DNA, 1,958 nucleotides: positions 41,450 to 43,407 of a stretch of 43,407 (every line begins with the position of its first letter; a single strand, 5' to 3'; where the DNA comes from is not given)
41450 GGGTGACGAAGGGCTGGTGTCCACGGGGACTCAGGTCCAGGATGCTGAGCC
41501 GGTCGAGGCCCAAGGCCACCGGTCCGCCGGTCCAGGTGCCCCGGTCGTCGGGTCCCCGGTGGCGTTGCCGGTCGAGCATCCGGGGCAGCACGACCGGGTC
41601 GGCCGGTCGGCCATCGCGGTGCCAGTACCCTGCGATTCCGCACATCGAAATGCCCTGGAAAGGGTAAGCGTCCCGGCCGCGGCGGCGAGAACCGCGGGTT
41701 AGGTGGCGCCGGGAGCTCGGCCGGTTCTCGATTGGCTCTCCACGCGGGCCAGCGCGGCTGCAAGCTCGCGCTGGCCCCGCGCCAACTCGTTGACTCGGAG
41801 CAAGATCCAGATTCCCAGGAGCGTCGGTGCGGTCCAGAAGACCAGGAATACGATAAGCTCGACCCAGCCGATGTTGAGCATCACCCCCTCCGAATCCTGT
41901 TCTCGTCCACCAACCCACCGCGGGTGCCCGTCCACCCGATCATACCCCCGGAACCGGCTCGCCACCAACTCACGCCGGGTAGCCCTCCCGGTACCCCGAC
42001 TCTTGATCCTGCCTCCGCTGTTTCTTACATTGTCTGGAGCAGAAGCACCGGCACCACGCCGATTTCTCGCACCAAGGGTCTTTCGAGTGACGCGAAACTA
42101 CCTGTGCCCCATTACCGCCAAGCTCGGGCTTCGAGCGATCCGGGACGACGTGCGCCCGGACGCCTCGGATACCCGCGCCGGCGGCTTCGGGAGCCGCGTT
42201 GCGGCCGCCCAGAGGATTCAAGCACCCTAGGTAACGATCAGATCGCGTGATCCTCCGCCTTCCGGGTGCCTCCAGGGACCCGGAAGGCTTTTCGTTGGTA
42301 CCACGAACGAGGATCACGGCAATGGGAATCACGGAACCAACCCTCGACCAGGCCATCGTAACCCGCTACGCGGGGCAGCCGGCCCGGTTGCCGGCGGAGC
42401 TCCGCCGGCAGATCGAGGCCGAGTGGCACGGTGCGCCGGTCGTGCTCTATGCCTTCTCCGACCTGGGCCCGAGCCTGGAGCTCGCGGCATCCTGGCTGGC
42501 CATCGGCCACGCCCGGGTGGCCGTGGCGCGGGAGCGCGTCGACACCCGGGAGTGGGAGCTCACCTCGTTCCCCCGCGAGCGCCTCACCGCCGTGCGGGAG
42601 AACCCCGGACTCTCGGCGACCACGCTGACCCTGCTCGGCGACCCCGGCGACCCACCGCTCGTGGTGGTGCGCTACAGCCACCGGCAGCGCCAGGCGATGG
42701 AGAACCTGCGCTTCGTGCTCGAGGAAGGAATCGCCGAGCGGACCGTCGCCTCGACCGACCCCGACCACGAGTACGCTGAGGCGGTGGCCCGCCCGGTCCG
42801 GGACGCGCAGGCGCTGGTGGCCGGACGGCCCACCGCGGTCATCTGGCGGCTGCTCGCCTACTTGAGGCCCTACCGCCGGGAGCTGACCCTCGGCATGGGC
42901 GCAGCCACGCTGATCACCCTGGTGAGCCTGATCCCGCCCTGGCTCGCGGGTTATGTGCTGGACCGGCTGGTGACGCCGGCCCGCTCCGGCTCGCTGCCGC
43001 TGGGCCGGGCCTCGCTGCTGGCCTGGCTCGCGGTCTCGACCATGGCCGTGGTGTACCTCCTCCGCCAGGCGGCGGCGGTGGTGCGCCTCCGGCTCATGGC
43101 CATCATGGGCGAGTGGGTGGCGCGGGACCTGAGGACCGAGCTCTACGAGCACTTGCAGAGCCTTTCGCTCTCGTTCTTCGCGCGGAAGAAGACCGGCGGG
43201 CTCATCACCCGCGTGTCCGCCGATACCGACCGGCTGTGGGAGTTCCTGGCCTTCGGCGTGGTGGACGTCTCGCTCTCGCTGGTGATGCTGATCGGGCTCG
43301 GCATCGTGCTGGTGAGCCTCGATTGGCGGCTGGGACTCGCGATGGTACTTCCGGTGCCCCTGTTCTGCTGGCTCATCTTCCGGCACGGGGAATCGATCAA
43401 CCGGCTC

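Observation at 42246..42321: Double-lock leader in front of the ABC exporter: intrinsic terminator nested in an anti-SD/SD helix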

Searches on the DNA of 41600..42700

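Call 3: search_rna_families(source=window, start=41600, end=42700, threshold=evalue, max_evalue=10, show_alignments=2)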
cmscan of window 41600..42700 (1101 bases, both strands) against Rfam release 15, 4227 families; matches with E-value up to 10: 3.
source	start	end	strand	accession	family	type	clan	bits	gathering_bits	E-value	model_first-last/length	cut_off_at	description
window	42351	42410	-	RF02564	naRNA4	Gene; sRNA;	-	18.8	59.5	1.2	1-77/77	no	Nucleoid-associated noncoding RNA 4 (CssrE)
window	42404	42501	+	RF01530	CC3664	Gene; sRNA;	-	16.2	60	5.4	1-136/136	no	Caulobacter sRNA CC3664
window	42452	42558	+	RF04316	mgtE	Cis-reg;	-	11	200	3.6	196-298/306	no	mgtE ncRNA motif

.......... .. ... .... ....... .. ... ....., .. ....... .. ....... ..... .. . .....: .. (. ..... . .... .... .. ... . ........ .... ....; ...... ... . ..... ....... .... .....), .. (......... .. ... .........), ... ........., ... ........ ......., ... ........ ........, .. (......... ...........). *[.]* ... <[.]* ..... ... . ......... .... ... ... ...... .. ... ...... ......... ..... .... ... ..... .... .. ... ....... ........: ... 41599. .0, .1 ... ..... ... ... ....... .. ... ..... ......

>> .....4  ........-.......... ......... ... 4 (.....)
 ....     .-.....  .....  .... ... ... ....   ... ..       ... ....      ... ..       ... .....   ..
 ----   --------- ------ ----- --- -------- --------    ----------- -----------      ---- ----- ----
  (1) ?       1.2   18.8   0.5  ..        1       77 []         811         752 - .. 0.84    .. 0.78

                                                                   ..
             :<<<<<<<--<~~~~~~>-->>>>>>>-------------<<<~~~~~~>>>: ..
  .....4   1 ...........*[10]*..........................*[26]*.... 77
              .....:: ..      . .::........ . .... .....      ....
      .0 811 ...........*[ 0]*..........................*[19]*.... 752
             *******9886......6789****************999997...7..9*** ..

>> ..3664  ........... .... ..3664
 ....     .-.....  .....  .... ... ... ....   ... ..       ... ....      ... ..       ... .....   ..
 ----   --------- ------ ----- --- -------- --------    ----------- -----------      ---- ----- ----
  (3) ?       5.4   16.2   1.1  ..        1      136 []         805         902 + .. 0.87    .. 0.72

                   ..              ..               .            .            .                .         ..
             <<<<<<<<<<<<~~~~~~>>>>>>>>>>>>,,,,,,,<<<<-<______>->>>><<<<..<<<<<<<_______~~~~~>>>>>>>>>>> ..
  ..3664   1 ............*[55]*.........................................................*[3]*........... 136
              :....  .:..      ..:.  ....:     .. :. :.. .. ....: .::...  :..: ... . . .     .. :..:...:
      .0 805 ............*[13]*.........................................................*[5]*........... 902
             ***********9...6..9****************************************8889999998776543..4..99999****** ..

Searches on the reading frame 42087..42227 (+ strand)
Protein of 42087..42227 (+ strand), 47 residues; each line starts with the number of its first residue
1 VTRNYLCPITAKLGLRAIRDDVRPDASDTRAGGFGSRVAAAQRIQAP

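Call 85: search_protein_families(library=ncbifam, proteins=[window:42087-42227:+], max_evalue=1)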
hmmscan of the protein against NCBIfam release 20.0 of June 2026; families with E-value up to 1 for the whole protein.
window:42087-42227:+ (47 aa): 0 families

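Call 86: search_protein_families(library=pfam, proteins=[window:42087-42227:+], max_evalue=1)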
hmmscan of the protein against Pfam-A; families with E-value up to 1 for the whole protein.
window:42087-42227:+ (47 aa): 1 family
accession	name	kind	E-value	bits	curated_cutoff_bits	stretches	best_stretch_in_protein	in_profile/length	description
PF25811.1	CAK-anch_MAT1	-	0.078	13.4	22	1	22-44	21-43/52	MAT1 C-terminal CAK anchor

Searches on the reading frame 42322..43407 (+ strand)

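Call 8: search_protein_families(library=pfam, proteins=[window:42322-43407:+], max_evalue=0.01)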
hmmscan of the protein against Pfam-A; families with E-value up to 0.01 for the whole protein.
window:42322-43407:+ (362 aa): 1 family
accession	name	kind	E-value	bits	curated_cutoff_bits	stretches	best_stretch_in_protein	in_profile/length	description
PF00664.28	ABC_membrane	-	1.7e-22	80.9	28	1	190-353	3-159/274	ABC transporter transmembrane region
